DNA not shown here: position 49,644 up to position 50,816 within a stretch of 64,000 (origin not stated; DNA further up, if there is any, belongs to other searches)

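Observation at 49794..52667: Uncharacterised three-gene operon (HExxH protein, PLP-fold protein, ADP-ribosylglycohydrolase) that shares operator-covered divergent promoters with the NAD salvage operon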

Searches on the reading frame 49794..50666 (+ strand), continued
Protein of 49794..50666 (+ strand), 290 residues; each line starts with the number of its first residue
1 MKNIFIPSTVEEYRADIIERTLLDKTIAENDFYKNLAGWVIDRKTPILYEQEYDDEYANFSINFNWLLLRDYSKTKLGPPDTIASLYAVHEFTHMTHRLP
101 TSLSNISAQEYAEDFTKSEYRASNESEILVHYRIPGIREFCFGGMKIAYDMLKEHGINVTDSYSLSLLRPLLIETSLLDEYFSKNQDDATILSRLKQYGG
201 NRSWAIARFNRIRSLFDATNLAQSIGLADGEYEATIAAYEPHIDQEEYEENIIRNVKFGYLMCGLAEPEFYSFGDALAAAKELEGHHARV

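Call 80: search_protein_families(library=ncbifam, proteins=[L016:7760-9082:+, L016:9079-9987:+, L016:10042-10533:+, L016:5814-6752:+, L024:5977-7491:+, L024:7539-8312:+, L030:14861-16096:+, L030:16169-17341:-, L007:3203-4021:+, L034:5495-7027:+], max_evalue=0.0001)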
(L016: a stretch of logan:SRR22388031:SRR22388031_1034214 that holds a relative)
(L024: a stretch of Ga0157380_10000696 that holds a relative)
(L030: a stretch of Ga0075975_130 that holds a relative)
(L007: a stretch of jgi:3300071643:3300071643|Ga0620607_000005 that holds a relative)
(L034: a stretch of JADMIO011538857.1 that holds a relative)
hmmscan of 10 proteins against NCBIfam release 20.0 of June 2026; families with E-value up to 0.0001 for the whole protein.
L016:7760-9082:+ (440 aa): 10 families
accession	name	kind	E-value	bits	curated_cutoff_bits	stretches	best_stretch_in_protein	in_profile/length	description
TIGR04013.1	B12_SAM_MJ_1487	hypoth_equivalog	1.2e-17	63.8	251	1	52-225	31-209/382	TIGR04013 family B12-binding domain/radical SAM domain-containing protein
TIGR04367.1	HpnR_B12_rSAM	equivalog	6.8e-11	41.4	650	1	170-373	188-392/490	hopanoid C-3 methylase HpnR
NF050148.1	rSAM_ApyD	equivalog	1.6e-09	36.7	750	1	175-364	206-403/645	RiPP biosynthesis radical SAM protein ApyD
TIGR02026.1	BchE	equivalog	1.7e-09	37.1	481.35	1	174-382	200-415/497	magnesium-protoporphyrin IX monomethyl ester anaerobic oxidative cyclase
TIGR03471.1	HpnJ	equivalog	2.5e-08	33.2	577.6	1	162-355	193-388/472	hopanoid biosynthesis associated radical SAM protein HpnJ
TIGR04295.1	B12_rSAM_oligo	hypoth_equivalog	5e-08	32.1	400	1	171-234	203-265/422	TIGR04295 family B12-binding domain-containing radical SAM protein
TIGR04014.1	B12_SAM_MJ_0865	equivalog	6.4e-08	31.8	360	1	158-219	147-211/434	methyl-coenzyme M reductase glutamine C-methyltransferase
TIGR04072.2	rSAM_ladder_B12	equivalog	1.2e-07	30.8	360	1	91-225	97-238/443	lipid biosynthesis B12-binding/radical SAM protein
NF033070.1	rSAM_AprD4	equivalog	2.3e-06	26.8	500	1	147-227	178-256/456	AprD4 family radical SAM diol-dehydratase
TIGR04479.1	bcpD_PhpK_rSAM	subfamily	2.9e-06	25.9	600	1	170-225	243-298/504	PhpK family radical SAM P-methyltransferase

L016:9079-9987:+ (302 aa): 4 families
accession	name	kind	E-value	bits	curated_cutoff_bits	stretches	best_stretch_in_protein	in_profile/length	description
NF047922.1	GDPFucSynFcl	equivalog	4.1e-30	105.3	500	1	2-300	5-304/308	GDP-L-fucose synthase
TIGR02197.1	heptose_epim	equivalog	8.8e-09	35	274.6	1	71-253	87-267/316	ADP-glyceromanno-heptose 6-epimerase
TIGR01181.1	dTDP_gluc_dehyt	equivalog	9.3e-07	28.2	365.1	1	181-299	197-313/321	dTDP-glucose 4,6-dehydratase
NF008360.0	PRK11150.1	equivalog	2.9e-06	26.7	452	1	155-273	169-283/310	ADP-glyceromanno-heptose 6-epimerase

L016:10042-10533:+ (163 aa): 15 families
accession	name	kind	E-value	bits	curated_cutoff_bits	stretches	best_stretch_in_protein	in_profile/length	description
NF002243.0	PRK01153.1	subfamily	5.2e-16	58.7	127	1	9-94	3-92/175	nicotinamide-nucleotide adenylyltransferase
TIGR01527.1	arch_NMN_Atrans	equivalog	5.3e-12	45.6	181.2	1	9-94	2-91/167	nicotinamide-nucleotide adenylyltransferase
TIGR00125.1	cyt_tran_rel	domain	2e-10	40.7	27.7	1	9-47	2-40/65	adenylyltransferase/cytidyltransferase family protein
TIGR01526.1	nadR_NMN_Atrans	equivalog_domain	8.7e-10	38.3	341.15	1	6-119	1-117/325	nicotinamide-nucleotide adenylyltransferase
NF010365.0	PRK13793.1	equivalog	4.2e-09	36.3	198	1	11-93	9-93/196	nicotinate-nicotinamide nucleotide adenylyltransferase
NF003786.0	PRK05379.1-2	equivalog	2.5e-08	33.5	397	1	10-91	18-102/354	bifunctional nicotinamide-nucleotide adenylyltransferase/Nudix hydroxylase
NF003791.0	PRK05379.2-3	equivalog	3.8e-08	32.9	409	1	5-48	4-51/340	bifunctional nicotinamide-nucleotide adenylyltransferase/Nudix hydroxylase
NF005988.0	PRK08099.1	equivalog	7.6e-08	31.9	201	1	2-48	60-106/411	multifunctional transcriptional regulator/nicotinamide-nucleotide adenylyltransferase/ribosylnicotinamide kinase NadR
NF003785.0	PRK05379.1-1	equivalog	1.7e-07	30.8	418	1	10-78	6-78/347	bifunctional nicotinamide-nucleotide adenylyltransferase/Nudix hydroxylase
NF001985.0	PRK00777.1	subfamily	8.5e-07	29.2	104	1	10-80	8-83/157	pantetheine-phosphate adenylyltransferase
NF005518.0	PRK07143.1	equivalog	1e-06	28.4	232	1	3-42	12-53/281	hypothetical protein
NF003790.0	PRK05379.2-2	equivalog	1.3e-06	27.8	403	1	4-79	17-96/354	bifunctional nicotinamide mononucleotide adenylyltransferase/ADP-ribose pyrophosphatase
NF003787.0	PRK05379.1-4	equivalog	2.1e-06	27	449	1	10-81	13-86/346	bifunctional nicotinamide-nucleotide adenylyltransferase/Nudix hydroxylase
NF003789.0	PRK05379.2-1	equivalog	3.4e-05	23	355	1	10-90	11-95/312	bifunctional nicotinamide mononucleotide adenylyltransferase/ADP-ribose pyrophosphatase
NF003788.0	PRK05379.1-5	equivalog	3.5e-05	23.3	354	1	10-63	9-66/351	bifunctional nicotinamide-nucleotide adenylyltransferase/Nudix hydroxylase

L016:5814-6752:+ (312 aa): 2 families
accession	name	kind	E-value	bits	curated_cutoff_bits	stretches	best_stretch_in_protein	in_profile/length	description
TIGR01140.1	L_thr_O3P_dcar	equivalog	3.5e-10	39.5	290.55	1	70-240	70-247/331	threonine-phosphate decarboxylase CobD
TIGR01141.1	hisC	equivalog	4e-10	39.1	276.55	1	72-209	79-228/349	histidinol-phosphate transaminase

L024:5977-7491:+ (504 aa): 10 families
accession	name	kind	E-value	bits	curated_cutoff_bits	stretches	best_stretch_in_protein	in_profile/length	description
TIGR01513.1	NAPRTase_put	equivalog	6e-60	203.4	297.4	1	28-481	4-437/452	nicotinate phosphoribosyltransferase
NF006696.0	PRK09243.1-3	equivalog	5.6e-56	190.1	503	1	53-484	33-448/451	nicotinate phosphoribosyltransferase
NF006695.0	PRK09243.1-2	equivalog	9.8e-56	189.4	469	1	25-478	7-446/480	nicotinate phosphoribosyltransferase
NF009131.0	PRK12484.1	equivalog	1.3e-53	182.4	330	1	20-485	2-446/455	nicotinate phosphoribosyltransferase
NF006698.0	PRK09243.1-5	equivalog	3.3e-42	144.8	531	1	24-455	15-415/440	nicotinate phosphoribosyltransferase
NF006694.0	PRK09243.1-1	equivalog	1.5e-37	129.3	663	1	52-418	28-386/485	nicotinate phosphoribosyltransferase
NF006697.0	PRK09243.1-4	equivalog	1.8e-32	112.6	776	1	51-418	29-387/488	nicotinate phosphoribosyltransferase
NF003704.0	PRK05321.1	subfamily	4.6e-17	62.1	379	1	174-388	166-375/398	nicotinate phosphoribosyltransferase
TIGR01514.1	NAPRTase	equivalog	2.5e-10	40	269.55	1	175-386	170-380/399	nicotinate phosphoribosyltransferase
NF006415.0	PRK08662.1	equivalog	4.2e-08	32.3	243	1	98-223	56-177/381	nicotinate phosphoribosyltransferase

L024:7539-8312:+ (257 aa): 22 families
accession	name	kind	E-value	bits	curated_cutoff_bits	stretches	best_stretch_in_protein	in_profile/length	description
NF005451.0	PRK07044.1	subfamily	4.4e-120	399.5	207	1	6-257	6-256/256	aldolase II superfamily protein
NF005186.0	PRK06661.1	equivalog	6.5e-53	179.8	339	1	22-220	6-203/235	hypothetical protein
NF004855.0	PRK06208.1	subfamily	6.6e-51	173.2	255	1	10-220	31-240/274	class II aldolase/adducin family protein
NF005068.0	PRK06486.1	equivalog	2.4e-48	164.7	269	1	16-256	21-261/262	aldolase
NF005689.0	PRK07490.1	equivalog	2e-42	145.1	260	1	14-221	6-214/248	hypothetical protein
NF005484.0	PRK07090.1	equivalog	2.1e-26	92.8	261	1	7-219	16-225/260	aldolase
NF005123.0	PRK06557.1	subfamily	4.3e-14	52.7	251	1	38-217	26-205/223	L-ribulose-5-phosphate 4-epimerase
NF053537.1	DhpthDcsPhtC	equivalog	8.6e-14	51.5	200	1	24-219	2-206/232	3,4-dihydroxyphthalate decarboxylase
NF006413.0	PRK08660.1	equivalog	7e-13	48.8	203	1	45-207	25-178/184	aldolase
NF006208.0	PRK08333.1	equivalog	6.4e-11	42.3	267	1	56-204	36-181/189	aldolase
NF040649.1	FucA_Meth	equivalog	1.8e-10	41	250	1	56-206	33-176/179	L-fuculose phosphate aldolase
TIGR03328.1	salvage_mtnB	equivalog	3.1e-09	36.6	137.05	1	36-192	11-177/194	methylthioribulose 1-phosphate dehydratase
NF005302.0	PRK06833.1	equivalog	4.6e-09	36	264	1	57-214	40-194/214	L-fuculose-phosphate aldolase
NF053831.1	RU1PAldHalo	equivalog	1.8e-08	34.1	300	1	53-211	31-187/208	ribulose-1-phosphate aldolase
NF005984.0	PRK08087.1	subfamily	3.7e-07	30.1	264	1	55-185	36-163/215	L-fuculose-phosphate aldolase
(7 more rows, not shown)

L030:14861-16096:+ (411 aa): 10 families
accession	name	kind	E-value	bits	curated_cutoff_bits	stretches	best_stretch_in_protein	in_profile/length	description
NF005529.0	PRK07188.1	equivalog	2e-112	375.7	378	2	123-410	69-354/358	nicotinate phosphoribosyltransferase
NF006415.0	PRK08662.1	equivalog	3e-58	197.4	243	2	130-400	68-317/381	nicotinate phosphoribosyltransferase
TIGR01513.1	NAPRTase_put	equivalog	3.5e-23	82.2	297.4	2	132-302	87-258/452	nicotinate phosphoribosyltransferase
NF006695.0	PRK09243.1-2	equivalog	7.7e-23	80.9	469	1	131-300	92-263/480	nicotinate phosphoribosyltransferase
NF006696.0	PRK09243.1-3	equivalog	1.1e-22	80.4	503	2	160-301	126-266/451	nicotinate phosphoribosyltransferase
NF009131.0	PRK12484.1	equivalog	1.3e-19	70.3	330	1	135-301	95-261/455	nicotinate phosphoribosyltransferase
NF006694.0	PRK09243.1-1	equivalog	5.2e-15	55.1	663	1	130-302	92-264/485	nicotinate phosphoribosyltransferase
NF006698.0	PRK09243.1-5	equivalog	3.6e-13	49.1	531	2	135-302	105-266/440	nicotinate phosphoribosyltransferase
NF006697.0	PRK09243.1-4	equivalog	1.4e-08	33.8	776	1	134-302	97-265/488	nicotinate phosphoribosyltransferase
TIGR00078.1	nadC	equivalog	7.2e-05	22.2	198.4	0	137-216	61-140/269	carboxylating nicotinate-nucleotide diphosphorylase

L030:16169-17341:- (390 aa): 0 families

L007:3203-4021:+ (272 aa): 9 families
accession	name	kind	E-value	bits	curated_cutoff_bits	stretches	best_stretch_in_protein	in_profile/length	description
TIGR03162.1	ribazole_cobC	equivalog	2.3e-14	53.2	162.9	1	23-194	5-167/176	alpha-ribazole phosphatase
NF045917.1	PhserinePhPspA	equivalog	1.4e-11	44.5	350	1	43-179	27-158/211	phosphoserine phosphatase PspA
NF038349.1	dPGM_arch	equivalog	5.7e-09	36.1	225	1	6-175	2-141/194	2,3-diphosphoglycerate-dependent phosphoglycerate mutase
NF002339.0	PRK01295.1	equivalog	7e-09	35.4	316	1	5-192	5-179/206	2,3-bisphosphoglycerate-dependent phosphoglycerate mutase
NF005567.0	PRK07238.1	equivalog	1.5e-08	34.3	326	1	42-175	202-330/378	bifunctional RNase H/acid phosphatase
NF011580.0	PRK15004.1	equivalog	5.7e-06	26.5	250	0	7-174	5-152/203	adenosylcobalamin/alpha-ribazole phosphatase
NF010713.0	PRK14115.1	equivalog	1.4e-05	24.6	305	0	5-120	4-105/248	2,3-diphosphoglycerate-dependent phosphoglycerate mutase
TIGR01258.1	pgm_1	subfamily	1.4e-05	24.6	81.7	0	5-117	3-101/245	2,3-bisphosphoglycerate-dependent phosphoglycerate mutase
NF010714.0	PRK14116.1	equivalog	3.4e-05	23.4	401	0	5-122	4-107/229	2,3-diphosphoglycerate-dependent phosphoglycerate mutase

L034:5495-7027:+ (510 aa): 37 families (the best 25 are shown)
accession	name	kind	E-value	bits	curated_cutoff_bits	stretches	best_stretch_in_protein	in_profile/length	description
NF005548.0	PRK07208.1-4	equivalog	2.5e-10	39.6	389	1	46-94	5-51/488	hypothetical protein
NF005560.0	PRK07233.1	equivalog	5.4e-10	38.7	252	1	46-91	2-46/435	hypothetical protein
TIGR03467.1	HpnE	equivalog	3e-09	36.7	283.05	1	47-88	1-41/430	hydroxysqualene dehydroxylase HpnE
NF009410.0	PRK12771.1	subfamily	4.3e-09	35.5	516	1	40-83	134-176/566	NAD(P)-binding protein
TIGR00562.1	proto_IX_ox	equivalog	5.5e-09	35.1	97.85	1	46-143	4-100/470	protoporphyrinogen oxidase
NF008841.0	PRK11883.1-1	equivalog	5.6e-09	35.4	517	1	43-137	2-97/453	protoporphyrinogen oxidase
NF005545.0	PRK07208.1-1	equivalog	6.4e-09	34.7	451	1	44-90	7-53/504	hypothetical protein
NF005547.0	PRK07208.1-3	equivalog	9.5e-09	34.5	380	1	46-91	6-50/465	hypothetical protein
NF005546.0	PRK07208.1-2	equivalog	8.6e-08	31.2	418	1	46-89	6-49/527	hypothetical protein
NF041087.1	bile_acid_BaiCD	equivalog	9.9e-08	30.5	825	1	37-83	373-418/642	bile acid Fe-S flavoenzyme BaiCD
NF045637.1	carotdesatCrtDProt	equivalog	1.1e-07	30.7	580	1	47-92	1-45/485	1-hydroxycarotenoid 3,4-desaturase CrtD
TIGR02734.1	crtI_fam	subfamily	3.2e-07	29.4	238.1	1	47-88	1-41/504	phytoene desaturase family protein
TIGR03997.1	mycofact_OYE_2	equivalog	3.7e-07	28.9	793.15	1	27-86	363-420/645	mycofactocin system FadH/OYE family oxidoreductase 2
NF009472.0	PRK12834.1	equivalog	5.7e-07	28.4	476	1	46-84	6-45/550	FAD-binding dehydrogenase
NF009454.0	PRK12814.1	equivalog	1.5e-06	26.9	916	1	42-82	191-230/657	putative NADPH-dependent glutamate synthase small subunit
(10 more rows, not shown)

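Call 81: search_dna_similar(query=window:49794-50666:+, collection=plasmids, mode=protein, max_evalue=0.001, max_rows=15)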
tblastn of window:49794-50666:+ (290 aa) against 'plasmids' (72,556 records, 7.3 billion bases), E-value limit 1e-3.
No match.

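Call 82: search_dna_similar(query=P0228, collection=plasmids, mode=protein, max_evalue=0.001, max_rows=15)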
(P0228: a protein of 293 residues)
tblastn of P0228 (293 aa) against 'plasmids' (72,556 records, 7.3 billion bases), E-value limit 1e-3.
No match.

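Call 83: list_cluster_members(proteins=[P0006, P0015, P0030, P0049, P0076, P0063, P0101, P0115, P0120, P0110])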
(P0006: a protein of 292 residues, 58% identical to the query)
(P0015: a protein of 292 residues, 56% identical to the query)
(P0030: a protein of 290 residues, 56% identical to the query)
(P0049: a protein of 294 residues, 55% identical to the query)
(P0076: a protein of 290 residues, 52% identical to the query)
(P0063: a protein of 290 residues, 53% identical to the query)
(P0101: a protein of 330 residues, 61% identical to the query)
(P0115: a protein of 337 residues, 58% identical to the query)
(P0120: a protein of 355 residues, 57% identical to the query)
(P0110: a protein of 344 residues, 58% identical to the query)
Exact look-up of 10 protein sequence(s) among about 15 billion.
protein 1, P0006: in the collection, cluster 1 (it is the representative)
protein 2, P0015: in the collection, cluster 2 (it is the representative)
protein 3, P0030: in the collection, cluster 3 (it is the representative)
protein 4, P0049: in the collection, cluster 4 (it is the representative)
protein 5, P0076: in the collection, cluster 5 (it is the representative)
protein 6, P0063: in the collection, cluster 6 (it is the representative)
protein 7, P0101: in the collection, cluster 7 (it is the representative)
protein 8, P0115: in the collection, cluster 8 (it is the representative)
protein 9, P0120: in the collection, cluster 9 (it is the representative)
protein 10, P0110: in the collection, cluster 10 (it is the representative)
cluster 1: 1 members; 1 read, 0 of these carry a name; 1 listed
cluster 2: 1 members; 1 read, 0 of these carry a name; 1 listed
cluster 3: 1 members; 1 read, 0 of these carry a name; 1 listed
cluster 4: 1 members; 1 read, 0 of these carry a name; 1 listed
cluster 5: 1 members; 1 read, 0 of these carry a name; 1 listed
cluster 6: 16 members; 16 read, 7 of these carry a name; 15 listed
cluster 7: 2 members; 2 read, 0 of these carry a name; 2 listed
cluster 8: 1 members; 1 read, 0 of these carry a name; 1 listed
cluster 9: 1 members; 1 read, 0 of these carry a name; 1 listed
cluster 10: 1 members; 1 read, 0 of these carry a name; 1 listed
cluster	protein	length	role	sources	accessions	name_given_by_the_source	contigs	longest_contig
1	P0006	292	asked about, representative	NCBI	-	-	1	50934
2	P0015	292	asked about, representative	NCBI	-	-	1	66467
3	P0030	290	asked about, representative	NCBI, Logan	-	-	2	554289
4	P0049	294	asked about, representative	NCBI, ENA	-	-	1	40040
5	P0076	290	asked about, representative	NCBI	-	-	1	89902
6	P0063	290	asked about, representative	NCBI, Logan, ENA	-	-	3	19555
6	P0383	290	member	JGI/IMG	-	hypothetical protein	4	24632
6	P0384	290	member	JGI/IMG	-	hypothetical protein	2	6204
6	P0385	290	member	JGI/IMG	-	hypothetical protein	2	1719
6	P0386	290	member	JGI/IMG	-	hypothetical protein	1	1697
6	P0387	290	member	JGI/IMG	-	hypothetical protein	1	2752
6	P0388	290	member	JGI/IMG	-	hypothetical protein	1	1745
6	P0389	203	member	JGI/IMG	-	hypothetical protein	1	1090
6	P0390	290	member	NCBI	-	-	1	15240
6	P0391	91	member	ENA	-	-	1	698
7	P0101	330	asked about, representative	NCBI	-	-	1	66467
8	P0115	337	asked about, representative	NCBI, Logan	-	-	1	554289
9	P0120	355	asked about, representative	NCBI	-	-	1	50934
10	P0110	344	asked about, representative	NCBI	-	-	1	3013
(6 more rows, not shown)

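Call 86: search_protein_families(library=pfam, proteins=[L002:3001-3759:+, L002:4026-5315:+, L002:7098-7922:-, L002:7925-10942:-], max_evalue=0.001)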
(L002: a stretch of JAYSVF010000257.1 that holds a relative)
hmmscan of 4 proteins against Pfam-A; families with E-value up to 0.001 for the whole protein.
L002:3001-3759:+ (252 aa): 1 family
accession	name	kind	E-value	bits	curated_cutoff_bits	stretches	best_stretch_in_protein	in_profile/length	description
PF10127.15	RlaP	-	3.6e-33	115.7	23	1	21-247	19-248/249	RNA repair pathway DNA polymerase beta family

L002:4026-5315:+ (429 aa): 1 family
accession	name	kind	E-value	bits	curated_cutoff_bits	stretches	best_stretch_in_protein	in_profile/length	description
PF24684.1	Vgb_lyase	-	5e-22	78.5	50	1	182-339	58-209/290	Virginiamycin B lyase family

L002:7098-7922:- (274 aa): 1 family
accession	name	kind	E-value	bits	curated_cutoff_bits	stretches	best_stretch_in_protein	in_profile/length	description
PF04434.22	SWIM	-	4.5e-07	29.7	19.6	1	146-169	9-35/38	SWIM zinc finger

L002:7925-10942:- (1005 aa): 3 families
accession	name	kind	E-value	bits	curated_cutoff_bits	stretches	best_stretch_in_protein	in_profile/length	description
PF00176.29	SNF2-rel_dom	-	1e-66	225.4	24.9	1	527-817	1-289/290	SNF2-related domain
PF12419.13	DUF3670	-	6.6e-32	110.5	27.6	1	336-471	4-133/136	SNF2 Helicase protein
PF00271.37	Helicase_C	-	8.8e-17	61.8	23.5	1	836-945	6-110/110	Helicase conserved C-terminal domain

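Call 89: search_solved_structures(query=A3, max_evalue=10)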
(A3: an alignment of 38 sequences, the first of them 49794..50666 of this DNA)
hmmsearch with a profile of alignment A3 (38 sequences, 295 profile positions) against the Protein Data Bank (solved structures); distinct sequences matched with E-value up to 10: 0.

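Call 93: find_related_loci(query=A4, collection=viral_contigs, flank=6000)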
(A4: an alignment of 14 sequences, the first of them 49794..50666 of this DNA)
Query A4 (290 aa) in viral_contigs; peptide patterns used: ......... (x = any residue, [..] = any of these).
43 stretches matched a pattern, but none encodes a relative of the query by tblastn (E <= 1e-3).
